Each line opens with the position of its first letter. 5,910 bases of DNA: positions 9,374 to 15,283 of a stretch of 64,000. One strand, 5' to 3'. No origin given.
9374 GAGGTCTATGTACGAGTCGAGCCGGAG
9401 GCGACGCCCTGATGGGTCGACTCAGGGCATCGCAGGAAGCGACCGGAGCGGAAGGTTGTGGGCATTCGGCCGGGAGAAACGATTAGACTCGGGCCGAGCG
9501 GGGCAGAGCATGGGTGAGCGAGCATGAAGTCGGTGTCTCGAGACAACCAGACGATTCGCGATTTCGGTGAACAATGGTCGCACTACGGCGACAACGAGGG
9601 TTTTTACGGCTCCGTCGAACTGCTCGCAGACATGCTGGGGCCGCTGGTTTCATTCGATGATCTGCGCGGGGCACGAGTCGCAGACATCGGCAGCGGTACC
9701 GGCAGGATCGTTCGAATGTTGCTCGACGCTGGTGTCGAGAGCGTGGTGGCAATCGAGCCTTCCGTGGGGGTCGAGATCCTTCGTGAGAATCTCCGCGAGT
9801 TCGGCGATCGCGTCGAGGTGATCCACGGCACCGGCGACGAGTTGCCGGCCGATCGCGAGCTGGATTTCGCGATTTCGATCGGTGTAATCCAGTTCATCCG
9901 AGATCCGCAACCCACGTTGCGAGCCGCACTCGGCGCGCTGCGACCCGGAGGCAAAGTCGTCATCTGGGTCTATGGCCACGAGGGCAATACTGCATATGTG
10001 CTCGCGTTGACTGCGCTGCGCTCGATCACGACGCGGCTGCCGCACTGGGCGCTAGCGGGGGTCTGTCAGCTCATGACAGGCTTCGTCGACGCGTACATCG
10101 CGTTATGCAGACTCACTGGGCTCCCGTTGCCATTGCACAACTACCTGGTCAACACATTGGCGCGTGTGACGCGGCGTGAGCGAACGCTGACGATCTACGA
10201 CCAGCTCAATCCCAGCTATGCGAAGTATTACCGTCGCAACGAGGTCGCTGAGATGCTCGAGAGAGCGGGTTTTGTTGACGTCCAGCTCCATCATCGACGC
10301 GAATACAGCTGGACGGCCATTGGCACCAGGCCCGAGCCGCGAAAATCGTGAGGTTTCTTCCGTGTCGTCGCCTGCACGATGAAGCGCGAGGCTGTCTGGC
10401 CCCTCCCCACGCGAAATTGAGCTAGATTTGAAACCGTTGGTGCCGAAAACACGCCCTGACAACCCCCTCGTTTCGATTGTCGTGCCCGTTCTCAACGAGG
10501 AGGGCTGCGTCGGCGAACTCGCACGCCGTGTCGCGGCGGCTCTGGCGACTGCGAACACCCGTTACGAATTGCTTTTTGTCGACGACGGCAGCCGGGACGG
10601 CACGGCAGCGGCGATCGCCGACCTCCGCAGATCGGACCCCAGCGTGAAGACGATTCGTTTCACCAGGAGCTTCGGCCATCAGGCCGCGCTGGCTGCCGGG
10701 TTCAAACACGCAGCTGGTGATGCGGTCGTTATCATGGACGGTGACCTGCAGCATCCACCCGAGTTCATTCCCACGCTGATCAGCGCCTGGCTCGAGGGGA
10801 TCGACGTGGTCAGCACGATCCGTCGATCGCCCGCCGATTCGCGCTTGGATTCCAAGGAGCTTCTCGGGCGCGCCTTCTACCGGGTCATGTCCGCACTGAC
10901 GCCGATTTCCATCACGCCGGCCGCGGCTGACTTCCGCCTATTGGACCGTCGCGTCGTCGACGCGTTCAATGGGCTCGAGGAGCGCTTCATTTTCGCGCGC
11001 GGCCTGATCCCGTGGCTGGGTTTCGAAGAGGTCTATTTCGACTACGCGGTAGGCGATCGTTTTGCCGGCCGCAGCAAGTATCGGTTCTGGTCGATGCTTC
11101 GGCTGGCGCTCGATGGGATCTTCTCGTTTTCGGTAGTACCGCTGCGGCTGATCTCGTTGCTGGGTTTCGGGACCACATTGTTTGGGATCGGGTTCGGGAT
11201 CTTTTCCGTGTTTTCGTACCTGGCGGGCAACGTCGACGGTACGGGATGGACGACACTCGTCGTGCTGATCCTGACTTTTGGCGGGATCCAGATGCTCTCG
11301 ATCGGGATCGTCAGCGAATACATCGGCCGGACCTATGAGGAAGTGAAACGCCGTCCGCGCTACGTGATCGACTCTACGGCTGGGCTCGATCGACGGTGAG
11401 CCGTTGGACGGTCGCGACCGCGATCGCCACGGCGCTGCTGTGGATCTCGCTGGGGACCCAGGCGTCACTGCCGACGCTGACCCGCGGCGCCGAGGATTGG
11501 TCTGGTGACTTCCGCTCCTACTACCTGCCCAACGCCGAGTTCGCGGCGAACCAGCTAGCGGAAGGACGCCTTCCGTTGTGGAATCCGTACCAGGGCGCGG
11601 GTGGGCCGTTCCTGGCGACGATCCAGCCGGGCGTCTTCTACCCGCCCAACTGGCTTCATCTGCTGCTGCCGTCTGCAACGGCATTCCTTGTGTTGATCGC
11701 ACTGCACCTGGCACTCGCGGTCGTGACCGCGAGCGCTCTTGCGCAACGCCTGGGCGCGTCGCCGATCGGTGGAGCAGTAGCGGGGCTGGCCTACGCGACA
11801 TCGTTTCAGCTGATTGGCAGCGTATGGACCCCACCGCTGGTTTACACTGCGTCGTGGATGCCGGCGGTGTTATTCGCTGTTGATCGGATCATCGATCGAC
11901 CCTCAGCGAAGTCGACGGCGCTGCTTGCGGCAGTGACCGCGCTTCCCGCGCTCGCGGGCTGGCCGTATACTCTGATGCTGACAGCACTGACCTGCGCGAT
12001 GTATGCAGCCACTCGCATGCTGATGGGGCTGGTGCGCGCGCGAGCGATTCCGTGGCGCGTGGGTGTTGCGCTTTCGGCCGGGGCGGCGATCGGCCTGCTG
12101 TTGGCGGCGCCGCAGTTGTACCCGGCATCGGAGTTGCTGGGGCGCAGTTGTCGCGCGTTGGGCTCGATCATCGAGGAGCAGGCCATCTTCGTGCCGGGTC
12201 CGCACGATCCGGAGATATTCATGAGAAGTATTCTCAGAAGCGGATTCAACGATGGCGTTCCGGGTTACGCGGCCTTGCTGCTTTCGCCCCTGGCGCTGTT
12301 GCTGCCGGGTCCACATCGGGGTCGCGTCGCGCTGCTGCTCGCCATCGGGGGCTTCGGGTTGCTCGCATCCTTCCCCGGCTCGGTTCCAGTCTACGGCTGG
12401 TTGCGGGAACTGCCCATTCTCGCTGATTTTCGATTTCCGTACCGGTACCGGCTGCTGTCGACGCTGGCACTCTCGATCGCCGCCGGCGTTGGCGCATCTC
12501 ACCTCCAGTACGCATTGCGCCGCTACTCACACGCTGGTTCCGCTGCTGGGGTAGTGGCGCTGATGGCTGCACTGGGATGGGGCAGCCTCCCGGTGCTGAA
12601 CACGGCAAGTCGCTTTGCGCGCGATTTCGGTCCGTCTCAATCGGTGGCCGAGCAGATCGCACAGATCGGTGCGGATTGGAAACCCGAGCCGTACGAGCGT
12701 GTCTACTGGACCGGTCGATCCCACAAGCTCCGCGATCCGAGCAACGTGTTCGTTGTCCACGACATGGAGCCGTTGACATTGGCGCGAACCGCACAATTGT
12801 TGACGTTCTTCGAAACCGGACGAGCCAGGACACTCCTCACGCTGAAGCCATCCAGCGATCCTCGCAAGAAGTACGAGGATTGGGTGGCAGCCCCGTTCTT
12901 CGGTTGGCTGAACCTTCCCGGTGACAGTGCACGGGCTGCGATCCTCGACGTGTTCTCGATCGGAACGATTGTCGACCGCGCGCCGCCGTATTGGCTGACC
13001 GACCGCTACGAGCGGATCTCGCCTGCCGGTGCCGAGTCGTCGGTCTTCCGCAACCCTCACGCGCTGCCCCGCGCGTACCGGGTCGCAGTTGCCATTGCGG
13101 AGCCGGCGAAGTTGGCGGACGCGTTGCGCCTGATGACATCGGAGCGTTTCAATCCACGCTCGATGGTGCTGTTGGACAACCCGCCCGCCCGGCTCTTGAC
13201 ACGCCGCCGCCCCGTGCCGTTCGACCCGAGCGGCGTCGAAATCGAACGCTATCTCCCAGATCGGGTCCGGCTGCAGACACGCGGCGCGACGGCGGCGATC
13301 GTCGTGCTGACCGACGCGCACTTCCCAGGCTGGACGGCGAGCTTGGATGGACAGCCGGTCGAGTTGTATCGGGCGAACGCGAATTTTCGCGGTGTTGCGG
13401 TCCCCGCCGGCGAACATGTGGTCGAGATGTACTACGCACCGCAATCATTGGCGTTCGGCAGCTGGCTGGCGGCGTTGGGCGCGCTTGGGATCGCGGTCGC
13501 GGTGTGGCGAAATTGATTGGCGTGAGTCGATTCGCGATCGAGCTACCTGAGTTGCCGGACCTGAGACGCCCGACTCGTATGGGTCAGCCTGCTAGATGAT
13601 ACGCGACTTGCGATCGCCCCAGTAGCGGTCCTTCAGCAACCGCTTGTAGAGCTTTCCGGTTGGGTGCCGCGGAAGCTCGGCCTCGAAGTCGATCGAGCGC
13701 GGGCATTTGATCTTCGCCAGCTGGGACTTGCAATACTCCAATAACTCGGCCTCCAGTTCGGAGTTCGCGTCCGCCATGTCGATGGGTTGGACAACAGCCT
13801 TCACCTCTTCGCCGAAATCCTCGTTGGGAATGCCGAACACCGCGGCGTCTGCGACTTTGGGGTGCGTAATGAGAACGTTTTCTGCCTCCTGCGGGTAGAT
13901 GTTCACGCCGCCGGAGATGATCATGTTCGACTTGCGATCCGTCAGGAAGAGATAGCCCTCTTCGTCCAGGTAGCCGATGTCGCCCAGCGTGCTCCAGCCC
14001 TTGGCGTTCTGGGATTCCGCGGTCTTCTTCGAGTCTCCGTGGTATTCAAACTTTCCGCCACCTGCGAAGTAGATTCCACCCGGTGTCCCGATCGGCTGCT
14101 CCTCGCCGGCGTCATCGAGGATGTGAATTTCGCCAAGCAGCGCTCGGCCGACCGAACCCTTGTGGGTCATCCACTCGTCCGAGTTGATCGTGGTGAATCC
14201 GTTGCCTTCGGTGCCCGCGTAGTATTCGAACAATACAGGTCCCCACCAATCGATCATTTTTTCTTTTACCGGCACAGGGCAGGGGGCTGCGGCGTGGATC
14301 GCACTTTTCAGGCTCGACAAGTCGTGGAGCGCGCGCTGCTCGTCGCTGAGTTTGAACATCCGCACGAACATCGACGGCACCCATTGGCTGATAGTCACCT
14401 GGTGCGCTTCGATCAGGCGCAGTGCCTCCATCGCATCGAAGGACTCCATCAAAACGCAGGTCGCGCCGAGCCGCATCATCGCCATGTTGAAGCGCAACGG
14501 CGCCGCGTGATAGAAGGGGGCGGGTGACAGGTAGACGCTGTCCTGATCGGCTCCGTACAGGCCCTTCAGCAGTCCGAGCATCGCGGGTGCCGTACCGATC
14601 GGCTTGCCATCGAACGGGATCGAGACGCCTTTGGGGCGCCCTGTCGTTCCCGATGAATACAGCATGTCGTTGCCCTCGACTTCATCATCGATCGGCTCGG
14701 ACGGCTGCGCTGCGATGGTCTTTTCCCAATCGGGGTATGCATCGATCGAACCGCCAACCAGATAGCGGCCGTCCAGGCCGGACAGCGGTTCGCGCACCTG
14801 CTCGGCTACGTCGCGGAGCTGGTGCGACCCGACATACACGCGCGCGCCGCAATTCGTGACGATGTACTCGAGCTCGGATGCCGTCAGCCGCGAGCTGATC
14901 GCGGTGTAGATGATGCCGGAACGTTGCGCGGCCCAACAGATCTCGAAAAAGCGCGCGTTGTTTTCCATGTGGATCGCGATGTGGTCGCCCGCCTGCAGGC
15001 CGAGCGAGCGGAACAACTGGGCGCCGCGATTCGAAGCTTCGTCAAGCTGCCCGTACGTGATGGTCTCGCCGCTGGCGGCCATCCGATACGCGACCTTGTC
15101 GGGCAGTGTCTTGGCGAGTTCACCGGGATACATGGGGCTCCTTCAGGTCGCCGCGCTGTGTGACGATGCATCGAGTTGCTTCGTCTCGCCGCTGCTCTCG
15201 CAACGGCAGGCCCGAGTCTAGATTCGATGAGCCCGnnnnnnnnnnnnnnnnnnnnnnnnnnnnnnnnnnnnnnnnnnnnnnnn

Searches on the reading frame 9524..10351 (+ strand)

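Call 21: search_protein_families(library=pfam, proteins=[window:9524-10351:+], max_evalue=0.00001)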
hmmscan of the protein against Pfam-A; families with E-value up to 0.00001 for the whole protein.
window:9524-10351:+ (275 aa): 6 families
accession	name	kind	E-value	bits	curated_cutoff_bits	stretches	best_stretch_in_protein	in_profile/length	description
PF08241.18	Methyltransf_11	-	2.7e-12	47.6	21.2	1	54-147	2-95/95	Methyltransferase domain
PF13489.12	Methyltransf_23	-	5.4e-12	46.2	27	1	45-181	19-142/164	Methyltransferase domain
PF13649.12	Methyltransf_25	-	3.2e-11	44.2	27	1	52-143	1-97/97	Methyltransferase domain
PF08242.18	Methyltransf_12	-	3.9e-10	40.8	30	1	54-144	2-97/98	Methyltransferase domain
PF08003.17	Methyltransf_9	-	1.9e-08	34.1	23.8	1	45-161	112-231/315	Protein of unknown function (DUF1698)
PF01209.24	Ubie_methyltran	-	7.5e-06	25.9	20.1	0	46-152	45-156/233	ubiE/COQ5 methyltransferase family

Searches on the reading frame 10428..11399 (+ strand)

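Call 21: search_protein_families(library=pfam, proteins=[window:10428-11399:+], max_evalue=0.00001)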
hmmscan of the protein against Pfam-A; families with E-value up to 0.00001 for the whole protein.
window:10428-11399:+ (323 aa): 2 families
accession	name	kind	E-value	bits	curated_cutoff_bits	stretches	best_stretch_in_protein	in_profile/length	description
PF00535.33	Glycos_transf_2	-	4e-29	102.1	23.3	1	16-177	1-164/168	Glycosyl transferase family 2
PF13641.12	Glyco_tranf_2_3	-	6e-11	43.2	27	1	15-193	3-188/230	Glycosyltransferase like family 2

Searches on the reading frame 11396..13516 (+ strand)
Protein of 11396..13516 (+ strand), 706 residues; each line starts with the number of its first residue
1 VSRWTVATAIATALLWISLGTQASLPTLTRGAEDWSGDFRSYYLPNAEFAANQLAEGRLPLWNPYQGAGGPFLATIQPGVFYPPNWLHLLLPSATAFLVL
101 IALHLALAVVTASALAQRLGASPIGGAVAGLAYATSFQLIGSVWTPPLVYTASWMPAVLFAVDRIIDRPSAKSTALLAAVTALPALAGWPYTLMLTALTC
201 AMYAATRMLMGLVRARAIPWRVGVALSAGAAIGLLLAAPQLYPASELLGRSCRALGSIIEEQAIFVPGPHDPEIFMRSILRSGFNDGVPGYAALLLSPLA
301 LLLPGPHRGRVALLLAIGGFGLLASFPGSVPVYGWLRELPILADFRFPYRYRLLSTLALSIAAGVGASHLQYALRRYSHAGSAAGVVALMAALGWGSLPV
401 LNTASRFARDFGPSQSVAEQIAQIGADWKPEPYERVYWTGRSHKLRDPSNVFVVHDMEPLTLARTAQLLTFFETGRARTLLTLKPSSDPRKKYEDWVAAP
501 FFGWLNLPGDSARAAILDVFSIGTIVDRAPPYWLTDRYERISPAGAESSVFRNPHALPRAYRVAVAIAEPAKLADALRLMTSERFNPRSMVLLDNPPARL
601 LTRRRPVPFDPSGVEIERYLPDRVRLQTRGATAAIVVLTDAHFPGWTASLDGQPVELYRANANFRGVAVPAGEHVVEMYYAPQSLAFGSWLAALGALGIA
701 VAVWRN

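Call 21: search_protein_families(library=pfam, proteins=[window:11396-13516:+], max_evalue=0.00001)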
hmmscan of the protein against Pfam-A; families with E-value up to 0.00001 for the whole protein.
window:11396-13516:+ (706 aa): 1 family
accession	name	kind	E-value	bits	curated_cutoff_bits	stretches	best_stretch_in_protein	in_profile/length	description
PF09586.16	YfhO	-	2.8e-11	43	28.5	1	638-689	781-832/835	Bacterial membrane protein YfhO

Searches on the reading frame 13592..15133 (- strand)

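Call 22: search_protein_families(library=pfam, proteins=[window:13592-15133:-], max_evalue=0.00001)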
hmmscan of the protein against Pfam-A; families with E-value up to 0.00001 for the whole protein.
window:13592-15133:- (513 aa): 2 families
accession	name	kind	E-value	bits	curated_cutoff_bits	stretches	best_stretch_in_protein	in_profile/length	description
PF00501.34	AMP-binding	-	1.4e-65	222.1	29.9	1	7-359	5-377/384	AMP-binding enzyme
PF13193.12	AMP-binding_C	-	7.5e-17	62.5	24.5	1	416-494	1-76/76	AMP-binding enzyme C-terminal domain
